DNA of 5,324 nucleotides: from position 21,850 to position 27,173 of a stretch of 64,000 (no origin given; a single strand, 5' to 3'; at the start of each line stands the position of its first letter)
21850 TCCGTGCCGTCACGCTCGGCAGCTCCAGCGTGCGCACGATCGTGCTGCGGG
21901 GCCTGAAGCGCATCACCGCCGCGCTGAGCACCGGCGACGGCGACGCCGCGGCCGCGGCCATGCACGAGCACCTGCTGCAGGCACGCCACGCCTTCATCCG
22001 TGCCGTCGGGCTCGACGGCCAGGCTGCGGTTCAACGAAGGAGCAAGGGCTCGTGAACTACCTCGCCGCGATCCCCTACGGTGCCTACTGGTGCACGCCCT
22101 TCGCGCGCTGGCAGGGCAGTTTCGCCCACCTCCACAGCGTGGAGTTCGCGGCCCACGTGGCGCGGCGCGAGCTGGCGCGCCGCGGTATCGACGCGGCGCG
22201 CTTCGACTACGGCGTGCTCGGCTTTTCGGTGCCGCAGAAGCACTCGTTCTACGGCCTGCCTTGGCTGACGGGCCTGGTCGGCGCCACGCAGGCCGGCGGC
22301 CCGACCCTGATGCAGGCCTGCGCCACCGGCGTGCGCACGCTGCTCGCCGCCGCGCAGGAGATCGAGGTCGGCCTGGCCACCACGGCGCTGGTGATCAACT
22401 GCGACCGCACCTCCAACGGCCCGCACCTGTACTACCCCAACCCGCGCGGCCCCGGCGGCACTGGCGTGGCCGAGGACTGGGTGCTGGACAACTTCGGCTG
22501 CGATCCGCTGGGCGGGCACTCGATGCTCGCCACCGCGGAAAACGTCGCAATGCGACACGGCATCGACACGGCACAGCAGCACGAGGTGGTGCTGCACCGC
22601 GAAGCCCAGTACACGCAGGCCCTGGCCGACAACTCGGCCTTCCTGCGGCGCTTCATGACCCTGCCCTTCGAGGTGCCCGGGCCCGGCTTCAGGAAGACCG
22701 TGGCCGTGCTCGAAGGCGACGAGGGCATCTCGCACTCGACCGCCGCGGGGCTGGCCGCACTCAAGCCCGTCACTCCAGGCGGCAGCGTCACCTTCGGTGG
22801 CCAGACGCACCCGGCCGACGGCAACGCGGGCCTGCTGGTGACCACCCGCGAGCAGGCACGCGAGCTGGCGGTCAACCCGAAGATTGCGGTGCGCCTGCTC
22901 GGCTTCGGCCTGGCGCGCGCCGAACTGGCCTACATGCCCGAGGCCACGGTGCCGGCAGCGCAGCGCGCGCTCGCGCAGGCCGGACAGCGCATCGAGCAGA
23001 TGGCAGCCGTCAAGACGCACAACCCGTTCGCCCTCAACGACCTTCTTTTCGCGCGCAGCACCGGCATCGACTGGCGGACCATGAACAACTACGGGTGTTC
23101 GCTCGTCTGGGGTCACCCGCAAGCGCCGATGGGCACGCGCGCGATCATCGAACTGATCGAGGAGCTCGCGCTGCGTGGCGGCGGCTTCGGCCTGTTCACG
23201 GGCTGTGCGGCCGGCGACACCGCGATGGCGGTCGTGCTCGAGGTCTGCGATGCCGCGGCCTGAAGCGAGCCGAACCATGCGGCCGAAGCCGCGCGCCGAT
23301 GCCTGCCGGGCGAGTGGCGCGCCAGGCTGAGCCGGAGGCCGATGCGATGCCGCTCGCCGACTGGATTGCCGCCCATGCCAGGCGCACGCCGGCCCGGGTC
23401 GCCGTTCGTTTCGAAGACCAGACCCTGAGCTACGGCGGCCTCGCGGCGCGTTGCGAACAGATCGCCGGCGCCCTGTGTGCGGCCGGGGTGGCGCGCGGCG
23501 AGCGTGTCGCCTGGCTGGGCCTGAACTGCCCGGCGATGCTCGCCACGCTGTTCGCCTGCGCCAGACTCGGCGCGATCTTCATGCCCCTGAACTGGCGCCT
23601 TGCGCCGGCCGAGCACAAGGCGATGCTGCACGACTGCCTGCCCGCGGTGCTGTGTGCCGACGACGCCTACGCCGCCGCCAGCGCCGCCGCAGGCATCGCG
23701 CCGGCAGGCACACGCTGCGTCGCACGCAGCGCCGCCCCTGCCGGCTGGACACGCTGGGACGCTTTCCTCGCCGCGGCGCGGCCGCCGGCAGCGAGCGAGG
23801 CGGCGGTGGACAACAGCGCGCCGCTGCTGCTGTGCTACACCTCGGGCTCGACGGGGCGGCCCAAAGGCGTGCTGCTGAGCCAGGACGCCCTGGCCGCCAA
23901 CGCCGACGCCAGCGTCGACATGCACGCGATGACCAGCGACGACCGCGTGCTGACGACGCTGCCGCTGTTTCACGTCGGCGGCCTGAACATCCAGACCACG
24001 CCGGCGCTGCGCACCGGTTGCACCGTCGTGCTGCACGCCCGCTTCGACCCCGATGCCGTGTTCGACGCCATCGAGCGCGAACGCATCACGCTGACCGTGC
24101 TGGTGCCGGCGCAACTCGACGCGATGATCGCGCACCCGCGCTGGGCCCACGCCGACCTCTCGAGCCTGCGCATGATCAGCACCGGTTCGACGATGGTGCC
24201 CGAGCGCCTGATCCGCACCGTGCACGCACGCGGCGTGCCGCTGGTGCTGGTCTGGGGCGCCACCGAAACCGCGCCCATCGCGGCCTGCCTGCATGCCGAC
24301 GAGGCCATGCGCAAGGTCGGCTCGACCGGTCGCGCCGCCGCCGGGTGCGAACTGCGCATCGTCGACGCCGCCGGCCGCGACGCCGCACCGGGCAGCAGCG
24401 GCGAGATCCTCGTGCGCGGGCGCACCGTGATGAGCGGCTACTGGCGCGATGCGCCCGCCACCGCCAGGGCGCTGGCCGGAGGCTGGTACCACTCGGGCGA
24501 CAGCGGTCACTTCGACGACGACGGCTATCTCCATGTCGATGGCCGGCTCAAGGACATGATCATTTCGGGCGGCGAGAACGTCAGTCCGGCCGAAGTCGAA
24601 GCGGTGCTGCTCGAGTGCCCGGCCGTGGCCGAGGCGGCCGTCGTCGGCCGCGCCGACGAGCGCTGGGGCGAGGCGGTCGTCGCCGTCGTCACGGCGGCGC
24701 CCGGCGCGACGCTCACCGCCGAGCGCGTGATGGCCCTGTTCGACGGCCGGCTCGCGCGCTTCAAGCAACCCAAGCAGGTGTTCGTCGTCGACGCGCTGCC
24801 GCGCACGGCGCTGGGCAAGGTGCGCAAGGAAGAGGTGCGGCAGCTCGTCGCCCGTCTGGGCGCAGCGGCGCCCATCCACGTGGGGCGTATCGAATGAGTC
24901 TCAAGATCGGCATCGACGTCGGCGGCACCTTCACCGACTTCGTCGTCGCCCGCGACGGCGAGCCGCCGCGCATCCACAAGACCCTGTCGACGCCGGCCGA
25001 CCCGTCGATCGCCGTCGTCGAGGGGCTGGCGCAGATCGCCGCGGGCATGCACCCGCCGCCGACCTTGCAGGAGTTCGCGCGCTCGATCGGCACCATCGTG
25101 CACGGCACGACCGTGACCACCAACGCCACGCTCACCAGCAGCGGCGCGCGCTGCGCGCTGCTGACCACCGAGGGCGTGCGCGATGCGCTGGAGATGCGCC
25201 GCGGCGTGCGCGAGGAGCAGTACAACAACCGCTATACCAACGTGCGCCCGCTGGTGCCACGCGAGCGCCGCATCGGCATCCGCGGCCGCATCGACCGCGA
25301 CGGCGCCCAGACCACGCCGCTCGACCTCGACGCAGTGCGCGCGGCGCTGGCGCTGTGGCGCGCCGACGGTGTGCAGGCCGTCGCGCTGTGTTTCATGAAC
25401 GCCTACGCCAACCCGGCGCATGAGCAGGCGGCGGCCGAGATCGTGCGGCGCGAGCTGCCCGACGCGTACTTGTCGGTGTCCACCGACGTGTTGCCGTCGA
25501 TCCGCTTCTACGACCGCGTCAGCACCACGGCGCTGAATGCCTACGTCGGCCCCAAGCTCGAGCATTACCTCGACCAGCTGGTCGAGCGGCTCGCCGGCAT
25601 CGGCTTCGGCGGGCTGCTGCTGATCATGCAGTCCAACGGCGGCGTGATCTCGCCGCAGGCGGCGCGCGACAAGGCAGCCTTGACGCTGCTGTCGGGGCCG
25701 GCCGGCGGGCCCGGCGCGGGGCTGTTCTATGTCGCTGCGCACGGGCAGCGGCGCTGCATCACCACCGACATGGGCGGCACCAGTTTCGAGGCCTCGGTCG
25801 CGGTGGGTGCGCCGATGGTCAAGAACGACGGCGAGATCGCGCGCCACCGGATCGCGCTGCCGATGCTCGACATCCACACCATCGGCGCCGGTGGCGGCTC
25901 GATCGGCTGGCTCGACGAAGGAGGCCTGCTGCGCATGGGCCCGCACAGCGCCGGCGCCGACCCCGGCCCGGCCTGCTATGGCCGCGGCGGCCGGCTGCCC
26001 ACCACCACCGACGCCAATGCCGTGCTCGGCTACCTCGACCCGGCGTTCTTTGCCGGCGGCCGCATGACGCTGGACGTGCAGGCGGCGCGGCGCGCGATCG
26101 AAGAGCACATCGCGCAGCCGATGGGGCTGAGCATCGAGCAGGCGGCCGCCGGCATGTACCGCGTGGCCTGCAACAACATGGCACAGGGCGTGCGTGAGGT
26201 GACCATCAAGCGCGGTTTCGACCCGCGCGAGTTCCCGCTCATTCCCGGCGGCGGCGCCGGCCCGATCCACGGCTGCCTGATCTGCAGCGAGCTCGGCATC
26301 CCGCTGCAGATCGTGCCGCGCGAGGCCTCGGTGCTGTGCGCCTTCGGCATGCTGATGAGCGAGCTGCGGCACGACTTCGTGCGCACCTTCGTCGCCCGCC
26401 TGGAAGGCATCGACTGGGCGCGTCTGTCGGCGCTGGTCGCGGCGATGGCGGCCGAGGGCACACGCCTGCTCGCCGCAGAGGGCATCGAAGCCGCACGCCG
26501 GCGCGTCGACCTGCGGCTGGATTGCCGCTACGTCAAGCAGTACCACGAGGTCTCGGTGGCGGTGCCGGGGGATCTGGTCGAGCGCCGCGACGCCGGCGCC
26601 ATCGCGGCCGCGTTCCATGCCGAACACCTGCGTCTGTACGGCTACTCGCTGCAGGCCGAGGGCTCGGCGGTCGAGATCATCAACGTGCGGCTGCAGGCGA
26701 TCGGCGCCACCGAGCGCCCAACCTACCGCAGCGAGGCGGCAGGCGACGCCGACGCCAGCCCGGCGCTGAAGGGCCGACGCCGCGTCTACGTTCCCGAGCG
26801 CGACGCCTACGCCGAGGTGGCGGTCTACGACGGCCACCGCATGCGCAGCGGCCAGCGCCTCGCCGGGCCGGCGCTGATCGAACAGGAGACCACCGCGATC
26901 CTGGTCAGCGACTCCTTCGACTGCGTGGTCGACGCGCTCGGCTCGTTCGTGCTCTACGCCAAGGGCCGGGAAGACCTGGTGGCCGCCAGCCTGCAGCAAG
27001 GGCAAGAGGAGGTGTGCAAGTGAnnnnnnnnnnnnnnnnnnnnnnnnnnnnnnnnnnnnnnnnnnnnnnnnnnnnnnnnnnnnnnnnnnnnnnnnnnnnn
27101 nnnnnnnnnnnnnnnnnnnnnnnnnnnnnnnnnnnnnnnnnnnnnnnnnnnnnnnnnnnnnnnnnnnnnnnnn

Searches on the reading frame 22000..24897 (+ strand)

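Call 9: search_protein_families(library=pfam, proteins=[window:22000-24897:+])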
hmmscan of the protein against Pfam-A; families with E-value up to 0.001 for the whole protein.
window:22000-24897:+ (965 aa): 2 families
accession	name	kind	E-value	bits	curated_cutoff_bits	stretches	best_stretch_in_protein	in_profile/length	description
PF00501.34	AMP-binding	-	3.7e-86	289.8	29.9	1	458-815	3-384/384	AMP-binding enzyme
PF13193.12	AMP-binding_C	-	2e-20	73.9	24.5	1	865-940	1-76/76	AMP-binding enzyme C-terminal domain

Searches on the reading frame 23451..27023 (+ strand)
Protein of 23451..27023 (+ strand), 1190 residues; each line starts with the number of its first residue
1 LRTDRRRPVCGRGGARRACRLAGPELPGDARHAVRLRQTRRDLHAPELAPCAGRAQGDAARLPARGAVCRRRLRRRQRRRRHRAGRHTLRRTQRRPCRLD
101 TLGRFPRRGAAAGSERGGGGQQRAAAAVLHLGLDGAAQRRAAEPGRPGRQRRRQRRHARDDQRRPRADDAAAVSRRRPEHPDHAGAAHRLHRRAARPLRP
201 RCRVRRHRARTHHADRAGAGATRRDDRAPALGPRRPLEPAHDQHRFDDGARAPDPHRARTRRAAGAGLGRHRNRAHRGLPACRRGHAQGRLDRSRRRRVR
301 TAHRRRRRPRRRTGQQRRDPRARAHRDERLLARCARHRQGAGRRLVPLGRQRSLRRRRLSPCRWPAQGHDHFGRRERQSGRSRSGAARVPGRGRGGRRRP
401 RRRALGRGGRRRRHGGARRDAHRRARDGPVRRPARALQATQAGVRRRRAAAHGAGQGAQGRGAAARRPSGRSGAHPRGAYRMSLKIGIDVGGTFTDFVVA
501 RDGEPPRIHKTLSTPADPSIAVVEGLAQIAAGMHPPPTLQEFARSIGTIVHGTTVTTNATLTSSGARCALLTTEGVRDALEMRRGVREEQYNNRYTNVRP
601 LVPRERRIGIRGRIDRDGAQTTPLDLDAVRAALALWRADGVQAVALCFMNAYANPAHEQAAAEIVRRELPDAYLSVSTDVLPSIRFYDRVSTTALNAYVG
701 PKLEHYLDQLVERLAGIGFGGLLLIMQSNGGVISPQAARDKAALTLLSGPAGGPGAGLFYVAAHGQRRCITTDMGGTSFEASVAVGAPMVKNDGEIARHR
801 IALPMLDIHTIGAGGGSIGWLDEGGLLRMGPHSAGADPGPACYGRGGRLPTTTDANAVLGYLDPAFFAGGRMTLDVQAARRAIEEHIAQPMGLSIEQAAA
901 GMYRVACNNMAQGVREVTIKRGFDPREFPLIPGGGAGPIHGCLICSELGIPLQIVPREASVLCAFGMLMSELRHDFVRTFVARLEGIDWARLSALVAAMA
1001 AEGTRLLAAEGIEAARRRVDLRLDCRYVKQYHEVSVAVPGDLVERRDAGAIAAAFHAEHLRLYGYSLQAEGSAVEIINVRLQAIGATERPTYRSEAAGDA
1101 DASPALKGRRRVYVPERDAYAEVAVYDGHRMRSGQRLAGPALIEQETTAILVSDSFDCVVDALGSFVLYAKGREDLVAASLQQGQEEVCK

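Call 9: search_protein_families(library=pfam, proteins=[window:23451-27023:+])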
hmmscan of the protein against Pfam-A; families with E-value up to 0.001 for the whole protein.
window:23451-27023:+ (1190 aa): 3 families
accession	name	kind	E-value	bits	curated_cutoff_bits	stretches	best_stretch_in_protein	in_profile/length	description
PF01968.24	Hydantoinase_A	-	8.2e-90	301.4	22.9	1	689-975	1-290/291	Hydantoinase/oxoprolinase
PF05378.19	Hydant_A_N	-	1.3e-46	159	25.2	1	485-668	1-175/176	Hydantoinase/oxoprolinase N-terminal region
PF19278.4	Hydant_A_C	-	7.1e-13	48.8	21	1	998-1162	20-184/193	Hydantoinase/oxoprolinase C-terminal domain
